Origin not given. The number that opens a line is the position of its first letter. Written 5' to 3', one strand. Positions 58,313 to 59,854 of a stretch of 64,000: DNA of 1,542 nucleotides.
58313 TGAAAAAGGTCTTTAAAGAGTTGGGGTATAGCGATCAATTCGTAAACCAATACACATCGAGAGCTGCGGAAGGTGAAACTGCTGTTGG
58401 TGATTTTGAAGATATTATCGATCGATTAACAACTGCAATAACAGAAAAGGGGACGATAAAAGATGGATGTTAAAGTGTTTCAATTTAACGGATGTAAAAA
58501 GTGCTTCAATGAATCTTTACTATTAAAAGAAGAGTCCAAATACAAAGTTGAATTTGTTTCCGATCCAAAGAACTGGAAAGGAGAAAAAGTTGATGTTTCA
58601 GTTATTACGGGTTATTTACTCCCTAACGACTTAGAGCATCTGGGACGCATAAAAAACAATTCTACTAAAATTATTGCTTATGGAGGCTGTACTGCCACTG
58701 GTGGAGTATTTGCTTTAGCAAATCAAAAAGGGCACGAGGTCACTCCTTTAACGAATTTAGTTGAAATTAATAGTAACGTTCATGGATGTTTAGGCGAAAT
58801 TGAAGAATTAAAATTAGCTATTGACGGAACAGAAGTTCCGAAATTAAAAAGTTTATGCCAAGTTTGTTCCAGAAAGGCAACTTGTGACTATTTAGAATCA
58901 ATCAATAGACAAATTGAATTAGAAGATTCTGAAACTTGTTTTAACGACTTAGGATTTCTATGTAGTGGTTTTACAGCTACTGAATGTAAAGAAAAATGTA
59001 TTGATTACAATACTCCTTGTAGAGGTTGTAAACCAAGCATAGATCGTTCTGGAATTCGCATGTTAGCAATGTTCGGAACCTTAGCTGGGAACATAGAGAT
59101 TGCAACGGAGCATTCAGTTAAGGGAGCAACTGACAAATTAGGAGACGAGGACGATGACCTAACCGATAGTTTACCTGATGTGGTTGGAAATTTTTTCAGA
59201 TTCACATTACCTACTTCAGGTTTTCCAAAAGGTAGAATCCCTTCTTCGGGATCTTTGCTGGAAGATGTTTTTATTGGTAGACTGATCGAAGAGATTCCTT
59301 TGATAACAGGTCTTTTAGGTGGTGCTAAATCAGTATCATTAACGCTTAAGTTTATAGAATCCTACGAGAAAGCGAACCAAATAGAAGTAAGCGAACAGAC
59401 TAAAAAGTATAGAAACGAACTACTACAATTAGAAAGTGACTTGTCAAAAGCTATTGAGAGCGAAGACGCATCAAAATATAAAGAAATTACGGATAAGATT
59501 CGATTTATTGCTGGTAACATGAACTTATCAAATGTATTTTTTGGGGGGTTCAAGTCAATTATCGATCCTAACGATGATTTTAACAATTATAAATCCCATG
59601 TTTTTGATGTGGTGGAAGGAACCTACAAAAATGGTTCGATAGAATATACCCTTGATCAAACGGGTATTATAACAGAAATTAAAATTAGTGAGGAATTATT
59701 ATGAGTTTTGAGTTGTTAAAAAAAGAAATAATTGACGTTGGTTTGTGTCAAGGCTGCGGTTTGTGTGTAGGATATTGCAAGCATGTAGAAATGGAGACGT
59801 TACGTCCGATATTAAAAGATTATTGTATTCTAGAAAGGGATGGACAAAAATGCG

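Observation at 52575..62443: Hybrid cluster: TusA-DsrEFH-DsrE3-like sulfur relay joined to HdrCBA-MvhD-MvhG-like-FrhB::GltD, bracketed by two TusA genes, no hydrogenase large subunit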

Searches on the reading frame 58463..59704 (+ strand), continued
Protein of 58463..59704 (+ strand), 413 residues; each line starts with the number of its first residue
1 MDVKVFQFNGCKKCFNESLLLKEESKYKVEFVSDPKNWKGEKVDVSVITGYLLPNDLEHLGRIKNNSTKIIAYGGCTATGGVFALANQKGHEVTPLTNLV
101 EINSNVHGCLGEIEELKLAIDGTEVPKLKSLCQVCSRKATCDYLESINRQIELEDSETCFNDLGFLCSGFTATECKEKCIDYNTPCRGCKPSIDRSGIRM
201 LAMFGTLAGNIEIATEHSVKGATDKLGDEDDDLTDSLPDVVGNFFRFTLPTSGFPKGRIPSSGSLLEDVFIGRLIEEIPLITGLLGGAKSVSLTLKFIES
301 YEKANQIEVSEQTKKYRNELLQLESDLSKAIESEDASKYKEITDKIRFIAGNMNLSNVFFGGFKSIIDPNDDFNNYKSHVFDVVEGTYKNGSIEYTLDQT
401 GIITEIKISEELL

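Call 52: find_encoding_contigs(protein=P0128, flank=10000, max_places=1)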
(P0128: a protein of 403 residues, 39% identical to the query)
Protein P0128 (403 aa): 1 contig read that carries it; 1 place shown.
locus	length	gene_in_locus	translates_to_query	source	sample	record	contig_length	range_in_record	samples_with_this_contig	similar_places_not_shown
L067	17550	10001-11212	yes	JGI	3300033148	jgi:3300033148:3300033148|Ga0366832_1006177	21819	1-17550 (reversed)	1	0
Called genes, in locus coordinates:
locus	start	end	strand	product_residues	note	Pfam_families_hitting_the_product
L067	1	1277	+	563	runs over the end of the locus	PF17651:Raco_middle, PF14574:RACo_C_ter, PF00037:Fer4 (faint), PF12837:Fer4_6 (faint), PF12838:Fer4_7, PF13187:Fer4_9 (weak), PF14697:Fer4_21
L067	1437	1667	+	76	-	-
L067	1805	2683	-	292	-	PF01937:ARMT1-like_dom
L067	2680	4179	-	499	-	PF01406:tRNA-synt_1e (faint), PF01921:tRNA-synt_1f, PF09334:tRNA-synt_1g (weak), PF19269:Anticodon_2 (weak)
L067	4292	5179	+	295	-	-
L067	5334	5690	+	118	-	PF02635:DsrE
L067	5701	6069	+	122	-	PF02635:DsrE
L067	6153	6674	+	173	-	PF13183:Fer4_8, PF13237:Fer4_10, PF12838:Fer4_7 (weak), PF13187:Fer4_9, PF13534:Fer4_17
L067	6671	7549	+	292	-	PF02754:CCG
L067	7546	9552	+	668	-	PF00890:FAD_binding_2 (weak), PF12831:FAD_oxidored (weak), PF13450:NAD_binding_8 (weak), PF00037:Fer4 (weak), PF13187:Fer4_9 (weak), PF00037:Fer4 (weak), PF12837:Fer4_6 (weak), PF12838:Fer4_7, +10 more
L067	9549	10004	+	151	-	PF02662:FlpD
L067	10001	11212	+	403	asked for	PF01058:Oxidored_q6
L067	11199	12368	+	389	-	PF04422:FrhB_FdhB_N, PF04432:FrhB_FdhB_C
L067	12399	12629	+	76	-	PF01206:TusA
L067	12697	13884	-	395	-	PF08714:Fae, PF00215:OMPdecase, PF00834:Ribul_P_3_epim (weak)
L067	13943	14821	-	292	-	PF02646:RmuC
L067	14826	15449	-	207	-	PF00551:Formyl_trans_N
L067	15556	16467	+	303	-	PF06550:SPP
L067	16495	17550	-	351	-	?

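Call 67: predict_structure(alignment_id=A3)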
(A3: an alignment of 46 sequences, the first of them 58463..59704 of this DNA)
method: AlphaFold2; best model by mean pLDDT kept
length: 413 residues; sequences in the alignment: 46
mean_pLDDT: 88.6   pTM: 0.89
mean pLDDT of the five models: 88.6, 82.7, 81.2, 77.0, 73.6
residues with pLDDT >= 90: 223; 70-90: 177; 50-70: 13; < 50: 0
segments of 3 or more residues with pLDDT < 50: none
pLDDT, mean of each block of 10 residues (from residue 1): 95 95 93 94 96 93 96 91 84 89 91 94 90 89 83 83 87 89 87 80 78 75 71 69 66 74 83 90 90 96 95 98 98 97 98 95 95 93 95 93 90 76
secondary structure, 60 per line:
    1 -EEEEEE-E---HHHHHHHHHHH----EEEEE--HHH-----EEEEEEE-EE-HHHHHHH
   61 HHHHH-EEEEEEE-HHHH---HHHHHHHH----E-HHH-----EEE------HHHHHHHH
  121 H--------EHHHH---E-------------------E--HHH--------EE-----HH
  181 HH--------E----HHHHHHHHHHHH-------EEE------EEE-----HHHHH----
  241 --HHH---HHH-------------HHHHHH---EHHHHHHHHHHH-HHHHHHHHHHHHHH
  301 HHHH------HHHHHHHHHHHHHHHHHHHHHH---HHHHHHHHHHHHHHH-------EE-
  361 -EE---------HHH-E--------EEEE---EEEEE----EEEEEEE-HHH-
elements in order: E2-7 H13-23 E28-32 E43-49 H54-65 E67-73 H75-78 H82-89 E104-106 H113-121 H131-134 H179-182 H196-207 E215-217 E224-226 H232-236 H265-270 H275-285 H287-304 H311-332 H336-350 E386-389 E393-397 E402-408

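Call 69: fold_search(model_id=the predicted structure, library=pdb)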
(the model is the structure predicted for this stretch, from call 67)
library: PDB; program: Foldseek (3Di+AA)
matches with E <= 10: 1037; with E <= 0.001: 26
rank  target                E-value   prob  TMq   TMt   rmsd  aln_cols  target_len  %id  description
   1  5odc_E                3.6e-15  1.00  0.50  0.67   4.2       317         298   23  Heterodisulfide reductase / [NiFe]-hydrogenase complex from Methanothermococcus thermolithotrophicus at 2.3 A resoluti (released 2017-08-30)
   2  5odi_E                5.1e-15  1.00  0.50  0.68   5.2       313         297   23  Heterodisulfide reductase / [NiFe]-hydrogenase complex from Methanothermococcus thermolithotrophicus cocrystallized wi (released 2017-08-30)
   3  9nez_A                8.1e-10  1.00  0.39  0.61   4.5       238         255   17  Structure of the Pyrococcus furiosus SHI complex (released 2025-07-09)
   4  9e1j_A                2.4e-09  1.00  0.36  0.56   4.6       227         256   17  Alpha-Delta heterodimeric form of soluble hydrogenase I from Pyrococcus furiosus. Data processed and model refined in  (released 2025-07-16)
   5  9e15_A                1.3e-08  1.00  0.39  0.61   5.0       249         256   16  Alpha-Delta heterodimeric form of soluble hydrogenase I from Pyrococcus furiosus. Data processed and model refined in  (released 2025-07-16)
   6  9e1j_C                2.4e-08  1.00  0.34  0.52   4.9       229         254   17  Alpha-Delta heterodimeric form of soluble hydrogenase I from Pyrococcus furiosus. Data processed and model refined in  (released 2025-07-16)
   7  6qgr_G                5.9e-07  1.00  0.26  0.42   2.7       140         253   16  The F420-reducing [NiFe] hydrogenase complex from Methanosarcina barkeri at the Nia-S state (released 2019-10-23)
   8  6qgt_G                2.9e-06  1.00  0.26  0.42   2.7       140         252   16  The carbon monoxide inhibition of F420-reducing [NiFe] hydrogenase complex from Methanosarcina barkeri (released 2019-10-23)
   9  5xf9_C                4.6e-06  1.00  0.27  0.58   4.7       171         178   18  Crystal structure of NAD+-reducing [NiFe]-hydrogenase in the air-oxidized state (released 2017-08-23)
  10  4omf_G                5.2e-06  1.00  0.26  0.44   3.2       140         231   16  The F420-reducing [NiFe]-hydrogenase complex from Methanothermobacter marburgensis, the first X-ray structure of a gro (released 2014-06-11)
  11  4c3o_F                4.9e-05  1.00  0.34  0.51   5.4       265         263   15  Structure and function of an oxygen tolerant NiFe hydrogenase from Salmonella (released 2014-01-29)
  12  4ci0_B                6.8e-05  1.00  0.25  0.42   3.6       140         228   17  Electron cryo-microscopy of F420-reducing NiFe hydrogenase Frh (released 2014-02-26)
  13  4c3o_B                7.2e-05  1.00  0.34  0.51   5.1       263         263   15  Structure and function of an oxygen tolerant NiFe hydrogenase from Salmonella (released 2014-01-29)
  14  5xvb_S                7.2e-05  1.00  0.34  0.49   4.9       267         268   16  [NiFe]-hydrogenase (Hyb-type) from Citrobacter sp. S-77 in an H2-reduced condition (released 2018-06-27)
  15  5xvd_S                8.6e-05  1.00  0.34  0.50   4.7       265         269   15  [NiFe]-hydrogenase (Hyb-type) from Citrobacter sp. S-77 in an air-oxidized condition (released 2018-06-27)
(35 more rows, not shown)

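Call 85: find_homologous_proteins(query=L065:5819-6172:+, max_evalue=0.00001)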
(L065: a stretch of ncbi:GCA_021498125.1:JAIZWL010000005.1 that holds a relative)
Query L065:5819-6172:+ (118 aa): 11 proteins with E <= 0.00001 among 21 candidates.
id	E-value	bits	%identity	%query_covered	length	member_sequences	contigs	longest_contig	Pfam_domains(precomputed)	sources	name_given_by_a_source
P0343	2.0e-63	229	89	100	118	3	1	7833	PF02635.21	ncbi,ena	-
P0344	2.3e-58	213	80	100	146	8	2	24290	PF02635.21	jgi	-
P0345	4.0e-56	206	78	100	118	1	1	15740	PF04077.18,PF02635.21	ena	-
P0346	3.9e-49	183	69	100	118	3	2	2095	PF04077.18,PF02635.21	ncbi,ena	-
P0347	6.4e-47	176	66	100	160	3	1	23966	PF04077.18,PF02635.21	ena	-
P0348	1.7e-46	175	64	100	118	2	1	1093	PF04077.18,PF02635.21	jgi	jgi:sulfur relay protein TusB/DsrH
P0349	3.6e-46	174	64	100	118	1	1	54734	PF04077.18,PF02635.21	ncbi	-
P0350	8.8e-42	160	60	100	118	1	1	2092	PF04077.18,PF02635.21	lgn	-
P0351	2.1e-41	158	59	97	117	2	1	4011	PF04077.18,PF02635.21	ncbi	-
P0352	1.7e-40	155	59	95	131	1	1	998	PF02635.21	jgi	-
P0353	1.1e-39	153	59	97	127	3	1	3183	PF02635.21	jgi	jgi:sulfur relay (sulfurtransferase) complex TusBCD TusD component (DsrE family)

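Call 86: search_protein_families(library=ncbifam, proteins=[L047:11239-12381:+, L065:11238-12278:+], max_evalue=0.001)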
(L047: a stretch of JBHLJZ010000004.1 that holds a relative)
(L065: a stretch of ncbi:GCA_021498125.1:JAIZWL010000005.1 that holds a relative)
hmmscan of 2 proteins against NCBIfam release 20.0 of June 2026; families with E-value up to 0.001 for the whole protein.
L047:11239-12381:+ (380 aa): 6 families
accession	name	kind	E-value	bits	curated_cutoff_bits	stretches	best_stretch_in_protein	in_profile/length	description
NF006807.0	PRK09325.1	subfamily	1.1e-27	96.8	269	1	74-299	10-250/283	coenzyme F420-reducing hydrogenase subunit beta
NF040616.1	F420_dehyd_FpoF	exception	2.4e-21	76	475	1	9-284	6-293/337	F420H2 dehydrogenase subunit FpoF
TIGR03289.1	frhB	equivalog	7e-20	71.2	331.5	1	74-298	7-246/275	coenzyme F420 hydrogenase subunit beta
NF006808.0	PRK09326.1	equivalog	5.6e-19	68.2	444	1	9-285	7-295/341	F420H2 dehydrogenase subunit F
TIGR03294.1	FrhG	equivalog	1.2e-05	25.2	245.5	1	8-65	168-222/228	coenzyme F420 hydrogenase subunit gamma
NF010368.0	PRK13795.1-3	equivalog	0.00048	18.5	588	1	15-61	588-630/635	hypothetical protein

L065:11238-12278:+ (346 aa): 7 families
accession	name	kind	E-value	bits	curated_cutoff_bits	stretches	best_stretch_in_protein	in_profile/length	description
NF006807.0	PRK09325.1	subfamily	1.3e-29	103.2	269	2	76-196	10-140/283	coenzyme F420-reducing hydrogenase subunit beta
NF040616.1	F420_dehyd_FpoF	exception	3.3e-25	88.8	475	2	9-195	6-196/337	F420H2 dehydrogenase subunit FpoF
NF006808.0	PRK09326.1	equivalog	9.6e-25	87.2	444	2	9-196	7-198/341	F420H2 dehydrogenase subunit F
TIGR03289.1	frhB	equivalog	4.5e-22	78.4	331.5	2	207-265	189-247/275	coenzyme F420 hydrogenase subunit beta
TIGR03294.1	FrhG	equivalog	2.4e-07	30.7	245.5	1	7-63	167-220/228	coenzyme F420 hydrogenase subunit gamma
NF043069.1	T4HPD_activ_SAM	equivalog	3.8e-05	23.2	425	1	8-91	45-124/299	trans-4-hydroxy-L-proline dehydratase activase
TIGR04041.1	activase_YjjW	hypoth_equivalog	0.00055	19.4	250.2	0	15-94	42-116/276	YjjW family glycine radical enzyme activase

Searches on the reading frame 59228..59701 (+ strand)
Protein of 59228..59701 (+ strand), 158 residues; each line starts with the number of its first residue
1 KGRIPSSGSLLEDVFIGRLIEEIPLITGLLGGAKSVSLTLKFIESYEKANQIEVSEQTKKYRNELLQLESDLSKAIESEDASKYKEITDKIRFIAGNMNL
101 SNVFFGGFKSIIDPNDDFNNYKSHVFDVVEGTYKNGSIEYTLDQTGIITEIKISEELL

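Call 72: search_solved_structures(query=A4, max_evalue=10, show_alignments=3)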
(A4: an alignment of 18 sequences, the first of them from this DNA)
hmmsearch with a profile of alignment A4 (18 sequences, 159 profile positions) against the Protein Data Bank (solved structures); distinct sequences matched with E-value up to 10: 22.
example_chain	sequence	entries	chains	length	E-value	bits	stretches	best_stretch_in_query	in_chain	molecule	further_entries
6qgt_A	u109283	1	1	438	2.1e-05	27.4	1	12-75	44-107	F420-reducing hydrogenase, subunit alpha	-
6qgr_A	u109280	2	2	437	2.4e-05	27.2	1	12-75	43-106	Coenzyme F420 hydrogenase subunit alpha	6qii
9sfi_g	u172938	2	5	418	0.0061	19.4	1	12-66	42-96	Coenzyme F420-reducing hydrogenase, alpha subunit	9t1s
9e1j_B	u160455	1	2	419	0.0069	19.2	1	11-65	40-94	Sulfhydrogenase 1 subunit alpha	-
9e15_B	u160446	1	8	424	0.0071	19.2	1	11-65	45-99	Sulfhydrogenase 1 subunit alpha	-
9nez_D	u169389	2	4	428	0.0072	19.2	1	11-65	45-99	Sulfhydrogenase 1 subunit alpha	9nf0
5yxy_A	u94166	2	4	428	0.031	17.1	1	11-65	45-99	Cytosolic NiFe-hydrogenase, alpha subunit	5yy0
9sw2_F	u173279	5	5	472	0.036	16.9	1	14-57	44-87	F420-non-reducing hydrogenase subunit A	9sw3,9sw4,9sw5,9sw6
4ci0_A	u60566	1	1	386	0.12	15.2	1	12-66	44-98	F420-REDUCING HYDROGENASE, SUBUNIT ALPHA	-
3zfs_A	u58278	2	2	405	0.13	15.1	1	12-66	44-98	F420-REDUCING HYDROGENASE, SUBUNIT ALPHA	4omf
5odc_F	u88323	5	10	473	0.35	13.7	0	13-68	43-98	Methyl-viologen reducing hydrogenase subunit A | Methyl-viologen reducing hydrogenase, subunit A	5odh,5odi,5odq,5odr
9r51_A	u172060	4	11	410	0.38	13.6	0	12-62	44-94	F420-reducing [NiFe]-hydrogenase from Methanothermococcus thermolithotrophicus subunit alp | F420-reducing [NiFe]-hydrogenase from Methanothermococcus thermolit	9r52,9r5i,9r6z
6kgx_b8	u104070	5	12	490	0.42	13.5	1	56-114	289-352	LRC2 | Phycobilisome 32.1 kDa linker polypeptide, phycocyanin-associated, rod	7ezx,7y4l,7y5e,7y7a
9r1k_A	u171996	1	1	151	0.48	13.2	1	52-95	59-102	sc-apCC-4-A7F-1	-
7dmf_A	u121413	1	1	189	0.49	13.2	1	63-130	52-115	Designed protein EXTD-3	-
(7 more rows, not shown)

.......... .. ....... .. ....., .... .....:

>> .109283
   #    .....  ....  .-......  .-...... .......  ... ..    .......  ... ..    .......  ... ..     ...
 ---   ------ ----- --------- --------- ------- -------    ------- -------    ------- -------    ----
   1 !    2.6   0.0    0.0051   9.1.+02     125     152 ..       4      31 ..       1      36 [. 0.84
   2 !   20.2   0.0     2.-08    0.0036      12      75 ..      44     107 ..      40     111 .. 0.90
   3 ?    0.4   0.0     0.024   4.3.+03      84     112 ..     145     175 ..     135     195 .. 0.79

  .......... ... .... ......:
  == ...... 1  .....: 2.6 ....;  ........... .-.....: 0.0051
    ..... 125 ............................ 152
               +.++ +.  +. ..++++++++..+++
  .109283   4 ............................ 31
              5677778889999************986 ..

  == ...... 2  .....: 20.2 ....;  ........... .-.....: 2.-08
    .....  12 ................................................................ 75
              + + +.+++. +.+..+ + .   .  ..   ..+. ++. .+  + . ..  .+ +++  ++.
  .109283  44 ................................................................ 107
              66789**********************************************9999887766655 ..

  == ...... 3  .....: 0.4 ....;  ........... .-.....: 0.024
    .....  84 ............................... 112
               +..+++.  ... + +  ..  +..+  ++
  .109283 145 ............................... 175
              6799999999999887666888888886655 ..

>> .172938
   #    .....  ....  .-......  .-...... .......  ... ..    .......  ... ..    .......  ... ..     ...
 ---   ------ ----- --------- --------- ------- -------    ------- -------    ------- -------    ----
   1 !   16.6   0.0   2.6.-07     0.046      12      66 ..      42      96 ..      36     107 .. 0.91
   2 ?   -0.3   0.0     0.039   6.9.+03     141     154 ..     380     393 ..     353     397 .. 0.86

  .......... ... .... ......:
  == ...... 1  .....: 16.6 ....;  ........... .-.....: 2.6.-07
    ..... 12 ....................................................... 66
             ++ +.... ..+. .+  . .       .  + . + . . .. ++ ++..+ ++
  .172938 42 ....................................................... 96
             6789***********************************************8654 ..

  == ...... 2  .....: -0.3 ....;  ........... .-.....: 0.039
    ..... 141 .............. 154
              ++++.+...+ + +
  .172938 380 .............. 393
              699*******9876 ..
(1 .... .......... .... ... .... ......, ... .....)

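Call 73: search_protein_families(library=pfam, proteins=[window:59228-59701:+], max_evalue=10)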
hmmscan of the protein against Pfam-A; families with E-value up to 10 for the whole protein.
seq(158 aa): 0 families

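Call 75: search_protein_families(library=ncbifam, proteins=[window:59228-59701:+], max_evalue=10)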
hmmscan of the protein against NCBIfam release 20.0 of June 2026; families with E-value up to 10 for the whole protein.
seq(158 aa): 0 families
